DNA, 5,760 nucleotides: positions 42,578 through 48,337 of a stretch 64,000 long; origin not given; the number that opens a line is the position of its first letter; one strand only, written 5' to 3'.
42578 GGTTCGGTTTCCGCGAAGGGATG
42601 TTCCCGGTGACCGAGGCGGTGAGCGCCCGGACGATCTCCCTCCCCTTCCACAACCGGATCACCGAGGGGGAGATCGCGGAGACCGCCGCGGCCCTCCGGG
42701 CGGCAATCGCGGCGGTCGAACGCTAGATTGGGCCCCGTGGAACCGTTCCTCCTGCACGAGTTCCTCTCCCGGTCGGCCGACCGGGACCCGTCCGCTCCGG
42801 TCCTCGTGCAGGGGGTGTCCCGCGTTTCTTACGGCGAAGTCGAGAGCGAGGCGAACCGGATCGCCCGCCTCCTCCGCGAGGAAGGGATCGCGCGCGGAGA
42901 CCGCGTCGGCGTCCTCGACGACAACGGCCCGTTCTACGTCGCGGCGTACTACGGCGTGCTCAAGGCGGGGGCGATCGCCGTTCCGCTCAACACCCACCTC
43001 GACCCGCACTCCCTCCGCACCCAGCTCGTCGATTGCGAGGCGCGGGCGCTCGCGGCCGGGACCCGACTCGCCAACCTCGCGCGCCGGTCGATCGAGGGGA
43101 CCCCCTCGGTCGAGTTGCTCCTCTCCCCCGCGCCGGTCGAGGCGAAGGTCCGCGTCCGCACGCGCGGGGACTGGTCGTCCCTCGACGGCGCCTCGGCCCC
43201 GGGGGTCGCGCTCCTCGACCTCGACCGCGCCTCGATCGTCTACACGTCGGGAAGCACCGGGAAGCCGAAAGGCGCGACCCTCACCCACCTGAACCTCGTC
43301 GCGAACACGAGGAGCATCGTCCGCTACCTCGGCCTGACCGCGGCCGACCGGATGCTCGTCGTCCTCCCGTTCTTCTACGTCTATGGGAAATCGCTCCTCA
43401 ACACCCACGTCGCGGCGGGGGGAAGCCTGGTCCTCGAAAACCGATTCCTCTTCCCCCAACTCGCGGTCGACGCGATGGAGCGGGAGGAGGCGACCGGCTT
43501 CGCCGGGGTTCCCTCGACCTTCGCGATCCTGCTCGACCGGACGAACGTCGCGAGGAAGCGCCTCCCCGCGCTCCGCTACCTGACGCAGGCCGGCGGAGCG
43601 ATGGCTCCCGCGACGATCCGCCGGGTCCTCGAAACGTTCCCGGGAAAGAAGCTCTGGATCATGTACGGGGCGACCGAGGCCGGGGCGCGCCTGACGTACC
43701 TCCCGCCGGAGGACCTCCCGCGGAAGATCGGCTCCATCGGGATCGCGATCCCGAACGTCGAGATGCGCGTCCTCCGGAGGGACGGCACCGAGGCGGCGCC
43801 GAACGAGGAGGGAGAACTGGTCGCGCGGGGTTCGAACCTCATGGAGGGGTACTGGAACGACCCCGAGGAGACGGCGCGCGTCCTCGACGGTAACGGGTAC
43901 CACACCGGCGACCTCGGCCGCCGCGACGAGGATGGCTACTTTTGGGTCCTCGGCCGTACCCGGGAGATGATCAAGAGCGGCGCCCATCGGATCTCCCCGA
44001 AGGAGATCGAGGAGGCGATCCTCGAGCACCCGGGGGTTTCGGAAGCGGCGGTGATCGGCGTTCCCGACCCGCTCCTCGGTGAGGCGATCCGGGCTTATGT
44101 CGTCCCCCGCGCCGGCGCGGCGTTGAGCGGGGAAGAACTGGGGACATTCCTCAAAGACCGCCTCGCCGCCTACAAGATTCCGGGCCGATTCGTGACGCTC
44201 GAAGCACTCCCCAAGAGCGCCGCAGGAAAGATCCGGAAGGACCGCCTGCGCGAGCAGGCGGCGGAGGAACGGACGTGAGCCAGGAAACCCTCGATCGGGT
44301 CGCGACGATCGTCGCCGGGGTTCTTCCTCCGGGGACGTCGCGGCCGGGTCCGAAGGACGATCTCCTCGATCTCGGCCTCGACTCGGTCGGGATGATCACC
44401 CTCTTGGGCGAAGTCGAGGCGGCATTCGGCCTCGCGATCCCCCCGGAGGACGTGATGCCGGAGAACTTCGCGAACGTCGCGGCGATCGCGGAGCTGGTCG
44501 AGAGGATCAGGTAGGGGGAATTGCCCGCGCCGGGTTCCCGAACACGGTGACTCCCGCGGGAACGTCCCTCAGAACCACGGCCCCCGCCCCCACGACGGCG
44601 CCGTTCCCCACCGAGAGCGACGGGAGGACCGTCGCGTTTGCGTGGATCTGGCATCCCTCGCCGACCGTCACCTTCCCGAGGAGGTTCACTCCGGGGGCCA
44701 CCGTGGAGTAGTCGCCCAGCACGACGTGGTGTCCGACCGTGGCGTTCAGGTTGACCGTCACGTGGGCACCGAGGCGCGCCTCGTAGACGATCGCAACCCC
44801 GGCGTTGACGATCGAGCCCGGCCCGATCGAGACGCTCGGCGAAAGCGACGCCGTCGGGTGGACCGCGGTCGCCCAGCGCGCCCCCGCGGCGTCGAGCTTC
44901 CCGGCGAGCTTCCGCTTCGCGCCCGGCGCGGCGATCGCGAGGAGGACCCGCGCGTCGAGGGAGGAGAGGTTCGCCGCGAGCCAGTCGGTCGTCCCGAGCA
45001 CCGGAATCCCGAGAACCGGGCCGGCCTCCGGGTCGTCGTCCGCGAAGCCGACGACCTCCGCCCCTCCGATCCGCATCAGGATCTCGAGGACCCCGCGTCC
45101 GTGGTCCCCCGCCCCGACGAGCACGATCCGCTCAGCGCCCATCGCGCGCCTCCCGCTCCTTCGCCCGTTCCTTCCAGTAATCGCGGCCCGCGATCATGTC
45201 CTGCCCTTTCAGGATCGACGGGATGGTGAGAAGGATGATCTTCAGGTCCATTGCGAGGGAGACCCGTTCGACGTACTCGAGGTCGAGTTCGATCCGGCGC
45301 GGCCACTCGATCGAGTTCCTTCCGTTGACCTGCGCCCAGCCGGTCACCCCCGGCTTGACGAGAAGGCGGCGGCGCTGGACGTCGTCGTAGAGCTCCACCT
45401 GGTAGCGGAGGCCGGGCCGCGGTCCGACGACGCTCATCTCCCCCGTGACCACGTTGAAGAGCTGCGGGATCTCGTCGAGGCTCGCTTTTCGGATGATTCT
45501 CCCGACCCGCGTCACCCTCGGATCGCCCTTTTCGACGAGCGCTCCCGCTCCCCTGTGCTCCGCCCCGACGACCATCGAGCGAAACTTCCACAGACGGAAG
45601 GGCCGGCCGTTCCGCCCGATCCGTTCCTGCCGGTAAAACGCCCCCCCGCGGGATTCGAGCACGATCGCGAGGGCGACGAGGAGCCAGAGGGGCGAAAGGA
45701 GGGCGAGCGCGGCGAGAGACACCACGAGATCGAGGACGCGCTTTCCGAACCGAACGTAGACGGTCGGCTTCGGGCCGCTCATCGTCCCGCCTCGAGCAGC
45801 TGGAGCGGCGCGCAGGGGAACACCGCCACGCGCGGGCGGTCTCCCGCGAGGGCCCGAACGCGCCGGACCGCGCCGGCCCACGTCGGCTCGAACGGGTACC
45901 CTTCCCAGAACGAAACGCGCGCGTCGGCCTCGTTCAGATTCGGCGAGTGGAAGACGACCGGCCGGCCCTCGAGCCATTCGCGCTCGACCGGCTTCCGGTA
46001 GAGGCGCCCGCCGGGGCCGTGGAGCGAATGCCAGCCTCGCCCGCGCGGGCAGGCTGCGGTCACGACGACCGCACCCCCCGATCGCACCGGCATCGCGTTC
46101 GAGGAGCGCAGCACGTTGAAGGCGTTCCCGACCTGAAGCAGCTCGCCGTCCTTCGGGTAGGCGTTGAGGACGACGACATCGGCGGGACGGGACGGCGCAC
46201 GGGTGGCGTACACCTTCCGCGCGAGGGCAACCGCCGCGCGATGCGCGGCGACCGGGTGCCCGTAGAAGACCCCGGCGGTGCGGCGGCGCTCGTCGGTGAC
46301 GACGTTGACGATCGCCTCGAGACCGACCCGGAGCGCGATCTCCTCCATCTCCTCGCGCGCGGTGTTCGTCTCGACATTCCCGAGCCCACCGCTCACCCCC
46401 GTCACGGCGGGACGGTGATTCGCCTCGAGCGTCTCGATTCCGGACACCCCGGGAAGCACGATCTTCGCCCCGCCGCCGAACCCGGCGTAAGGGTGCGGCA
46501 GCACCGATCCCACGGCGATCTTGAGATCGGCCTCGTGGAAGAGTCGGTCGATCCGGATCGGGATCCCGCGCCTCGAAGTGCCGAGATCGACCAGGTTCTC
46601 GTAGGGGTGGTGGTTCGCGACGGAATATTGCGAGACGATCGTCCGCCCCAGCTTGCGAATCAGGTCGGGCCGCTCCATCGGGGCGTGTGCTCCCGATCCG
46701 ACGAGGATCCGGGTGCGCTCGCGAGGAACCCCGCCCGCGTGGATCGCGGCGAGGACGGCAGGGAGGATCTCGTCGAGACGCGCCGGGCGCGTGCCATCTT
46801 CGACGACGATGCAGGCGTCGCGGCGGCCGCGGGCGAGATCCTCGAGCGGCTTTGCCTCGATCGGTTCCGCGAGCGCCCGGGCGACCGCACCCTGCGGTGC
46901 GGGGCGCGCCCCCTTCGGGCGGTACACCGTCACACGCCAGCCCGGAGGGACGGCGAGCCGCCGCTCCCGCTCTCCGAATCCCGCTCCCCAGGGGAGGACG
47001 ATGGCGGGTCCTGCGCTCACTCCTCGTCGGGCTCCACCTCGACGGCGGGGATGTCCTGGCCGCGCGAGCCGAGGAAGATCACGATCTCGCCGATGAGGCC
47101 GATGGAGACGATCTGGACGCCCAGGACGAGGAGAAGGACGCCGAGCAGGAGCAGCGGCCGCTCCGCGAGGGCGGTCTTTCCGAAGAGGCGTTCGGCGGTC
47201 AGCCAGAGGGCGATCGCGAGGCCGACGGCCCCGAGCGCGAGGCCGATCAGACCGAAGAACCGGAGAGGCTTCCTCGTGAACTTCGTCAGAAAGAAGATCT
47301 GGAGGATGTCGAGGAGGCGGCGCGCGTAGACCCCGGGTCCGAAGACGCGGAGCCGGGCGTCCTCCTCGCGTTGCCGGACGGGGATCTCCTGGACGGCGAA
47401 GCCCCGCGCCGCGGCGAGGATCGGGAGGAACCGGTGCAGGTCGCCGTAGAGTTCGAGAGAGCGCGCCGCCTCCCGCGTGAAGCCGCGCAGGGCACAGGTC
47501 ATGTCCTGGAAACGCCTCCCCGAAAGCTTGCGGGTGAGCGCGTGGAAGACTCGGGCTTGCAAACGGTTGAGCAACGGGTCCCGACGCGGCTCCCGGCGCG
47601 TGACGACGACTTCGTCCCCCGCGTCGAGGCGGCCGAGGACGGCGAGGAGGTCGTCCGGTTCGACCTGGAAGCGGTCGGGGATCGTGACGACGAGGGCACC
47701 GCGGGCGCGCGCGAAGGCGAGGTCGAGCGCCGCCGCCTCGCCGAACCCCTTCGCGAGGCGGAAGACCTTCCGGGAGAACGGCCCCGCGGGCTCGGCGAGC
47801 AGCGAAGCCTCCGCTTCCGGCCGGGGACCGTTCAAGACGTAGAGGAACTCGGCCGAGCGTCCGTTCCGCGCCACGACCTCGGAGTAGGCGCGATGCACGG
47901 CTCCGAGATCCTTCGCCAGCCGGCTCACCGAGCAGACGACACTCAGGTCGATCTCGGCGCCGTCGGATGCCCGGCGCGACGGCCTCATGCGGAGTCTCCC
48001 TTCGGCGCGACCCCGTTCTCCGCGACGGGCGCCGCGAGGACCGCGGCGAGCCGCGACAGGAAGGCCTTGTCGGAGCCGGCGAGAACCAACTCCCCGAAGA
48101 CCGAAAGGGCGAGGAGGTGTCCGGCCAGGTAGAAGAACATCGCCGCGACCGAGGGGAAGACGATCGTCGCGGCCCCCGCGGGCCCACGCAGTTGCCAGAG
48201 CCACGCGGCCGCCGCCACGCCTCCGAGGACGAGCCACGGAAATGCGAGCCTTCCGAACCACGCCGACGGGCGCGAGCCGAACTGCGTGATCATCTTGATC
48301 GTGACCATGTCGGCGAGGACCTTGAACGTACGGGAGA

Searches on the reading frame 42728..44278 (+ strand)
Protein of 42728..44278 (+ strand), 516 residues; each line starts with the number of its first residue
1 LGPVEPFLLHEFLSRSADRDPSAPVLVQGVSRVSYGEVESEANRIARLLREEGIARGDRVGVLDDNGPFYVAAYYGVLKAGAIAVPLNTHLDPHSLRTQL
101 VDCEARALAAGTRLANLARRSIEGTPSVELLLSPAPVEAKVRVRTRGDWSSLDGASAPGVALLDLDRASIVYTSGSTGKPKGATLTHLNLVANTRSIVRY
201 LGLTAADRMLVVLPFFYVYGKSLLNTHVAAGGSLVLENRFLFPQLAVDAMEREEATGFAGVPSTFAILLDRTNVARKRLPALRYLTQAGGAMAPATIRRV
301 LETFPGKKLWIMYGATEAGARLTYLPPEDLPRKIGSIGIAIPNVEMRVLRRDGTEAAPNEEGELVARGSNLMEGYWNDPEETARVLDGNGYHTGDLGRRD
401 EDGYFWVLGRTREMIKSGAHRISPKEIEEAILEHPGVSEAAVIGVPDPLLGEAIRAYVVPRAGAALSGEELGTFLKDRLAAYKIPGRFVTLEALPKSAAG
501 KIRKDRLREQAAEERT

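Call 44: search_protein_families(library=pfam, proteins=[window:42728-44278:+], max_evalue=0.0001)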
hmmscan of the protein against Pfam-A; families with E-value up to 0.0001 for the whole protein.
window:42728-44278:+ (516 aa): 2 families
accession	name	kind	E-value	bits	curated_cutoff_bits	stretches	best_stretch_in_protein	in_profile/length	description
PF00501.34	AMP-binding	-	8.9e-82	275.3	29.9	1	14-376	2-384/384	AMP-binding enzyme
PF13193.12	AMP-binding_C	-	1.2e-20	74.7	24.5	1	426-501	1-76/76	AMP-binding enzyme C-terminal domain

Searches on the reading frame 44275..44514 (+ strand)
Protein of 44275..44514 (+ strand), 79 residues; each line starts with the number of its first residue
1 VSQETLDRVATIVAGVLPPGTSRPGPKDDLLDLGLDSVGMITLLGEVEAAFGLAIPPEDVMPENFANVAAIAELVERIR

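Call 44: search_protein_families(library=pfam, proteins=[window:44275-44514:+], max_evalue=0.0001)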
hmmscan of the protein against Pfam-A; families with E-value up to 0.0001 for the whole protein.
window:44275-44514:+ (79 aa): 1 family
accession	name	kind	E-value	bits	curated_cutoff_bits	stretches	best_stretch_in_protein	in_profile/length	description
PF00550.31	PP-binding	-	7.4e-13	49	20.8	1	7-75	1-67/67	Phosphopantetheine attachment site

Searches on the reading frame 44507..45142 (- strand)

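Call 44: search_protein_families(library=pfam, proteins=[window:44507-45142:-], max_evalue=0.0001)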
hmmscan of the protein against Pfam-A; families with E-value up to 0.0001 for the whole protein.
window:44507-45142:- (211 aa): 4 families
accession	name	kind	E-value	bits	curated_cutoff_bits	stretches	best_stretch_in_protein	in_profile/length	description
PF00132.30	Hexapep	-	7.7e-17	60.6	27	1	158-191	2-35/36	Bacterial transferase hexapeptide (six repeats)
PF17836.7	PglD_N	-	5.9e-12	46.4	23.4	1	5-82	1-77/78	PglD N-terminal domain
PF14602.12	Hexapep_2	-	1.2e-07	31.7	27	1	158-191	2-33/34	Hexapeptide repeat of succinyl-transferase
PF25084.1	LbH_EIF2B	-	8.2e-05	23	54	0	102-194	8-97/105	EIF2B subunit epsilon LbH domain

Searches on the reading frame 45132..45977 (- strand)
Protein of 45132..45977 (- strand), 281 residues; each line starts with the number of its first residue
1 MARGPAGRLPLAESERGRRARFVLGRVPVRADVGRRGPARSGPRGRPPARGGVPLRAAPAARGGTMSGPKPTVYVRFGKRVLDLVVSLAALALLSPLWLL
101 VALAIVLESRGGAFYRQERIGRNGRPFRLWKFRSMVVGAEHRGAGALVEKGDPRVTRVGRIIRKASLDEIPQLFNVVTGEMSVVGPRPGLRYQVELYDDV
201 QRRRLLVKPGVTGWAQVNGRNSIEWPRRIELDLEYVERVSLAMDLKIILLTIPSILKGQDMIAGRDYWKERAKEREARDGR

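Call 44: search_protein_families(library=pfam, proteins=[window:45132-45977:-], max_evalue=0.0001)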
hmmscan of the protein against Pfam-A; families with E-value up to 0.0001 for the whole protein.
window:45132-45977:- (281 aa): 1 family
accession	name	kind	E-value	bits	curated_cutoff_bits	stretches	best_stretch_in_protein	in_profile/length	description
PF02397.22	Bac_transf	-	1.9e-66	223.4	27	1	79-256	1-178/179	Bacterial sugar transferase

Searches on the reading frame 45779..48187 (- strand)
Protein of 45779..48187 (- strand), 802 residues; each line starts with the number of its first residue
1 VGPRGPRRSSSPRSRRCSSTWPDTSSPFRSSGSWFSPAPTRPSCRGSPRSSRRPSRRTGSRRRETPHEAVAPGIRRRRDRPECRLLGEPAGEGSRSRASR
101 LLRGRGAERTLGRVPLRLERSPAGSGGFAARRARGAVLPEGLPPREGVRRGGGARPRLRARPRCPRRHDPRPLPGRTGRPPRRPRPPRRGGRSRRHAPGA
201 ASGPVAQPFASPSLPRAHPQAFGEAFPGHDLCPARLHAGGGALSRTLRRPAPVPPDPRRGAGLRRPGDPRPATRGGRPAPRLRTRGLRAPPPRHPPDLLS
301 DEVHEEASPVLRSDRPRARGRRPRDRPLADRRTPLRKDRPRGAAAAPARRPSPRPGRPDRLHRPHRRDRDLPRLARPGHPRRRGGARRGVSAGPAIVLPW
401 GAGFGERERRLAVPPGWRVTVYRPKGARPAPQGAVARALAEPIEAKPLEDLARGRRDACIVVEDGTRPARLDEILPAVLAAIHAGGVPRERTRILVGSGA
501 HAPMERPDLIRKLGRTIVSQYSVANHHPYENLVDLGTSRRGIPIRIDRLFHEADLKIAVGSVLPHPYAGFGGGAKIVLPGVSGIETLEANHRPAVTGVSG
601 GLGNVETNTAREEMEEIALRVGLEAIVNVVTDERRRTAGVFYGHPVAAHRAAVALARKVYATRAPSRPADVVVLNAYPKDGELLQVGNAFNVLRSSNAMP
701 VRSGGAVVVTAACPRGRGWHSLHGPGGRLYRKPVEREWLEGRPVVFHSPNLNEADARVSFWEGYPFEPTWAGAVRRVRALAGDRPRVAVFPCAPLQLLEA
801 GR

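Call 44: search_protein_families(library=pfam, proteins=[window:45779-48187:-], max_evalue=0.0001)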
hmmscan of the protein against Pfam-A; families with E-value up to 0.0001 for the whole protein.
window:45779-48187:- (802 aa): 1 family
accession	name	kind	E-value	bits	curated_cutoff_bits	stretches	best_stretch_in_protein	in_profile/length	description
PF09861.14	Lar_N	-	6.9e-50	169.5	23.3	1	404-593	1-194/204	Lactate racemase N-terminal domain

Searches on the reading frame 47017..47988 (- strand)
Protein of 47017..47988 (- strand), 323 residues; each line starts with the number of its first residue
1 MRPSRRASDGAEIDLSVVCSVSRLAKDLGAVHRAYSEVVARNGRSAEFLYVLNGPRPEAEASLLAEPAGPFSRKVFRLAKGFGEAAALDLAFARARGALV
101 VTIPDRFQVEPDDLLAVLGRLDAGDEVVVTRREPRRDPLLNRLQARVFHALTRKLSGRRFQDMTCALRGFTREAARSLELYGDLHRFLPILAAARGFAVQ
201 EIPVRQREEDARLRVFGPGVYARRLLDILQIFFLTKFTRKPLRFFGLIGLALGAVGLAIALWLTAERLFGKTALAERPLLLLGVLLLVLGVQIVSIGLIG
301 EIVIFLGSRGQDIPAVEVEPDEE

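Call 55: search_protein_families(library=pfam, proteins=[window:47017-47988:-], max_evalue=0.0001)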
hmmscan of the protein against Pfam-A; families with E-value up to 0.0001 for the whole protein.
window:47017-47988:- (323 aa): 1 family
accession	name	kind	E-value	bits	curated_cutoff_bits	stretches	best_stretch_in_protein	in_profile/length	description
PF00535.33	Glycos_transf_2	-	6.2e-08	33.2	23.3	1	33-176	15-165/168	Glycosyl transferase family 2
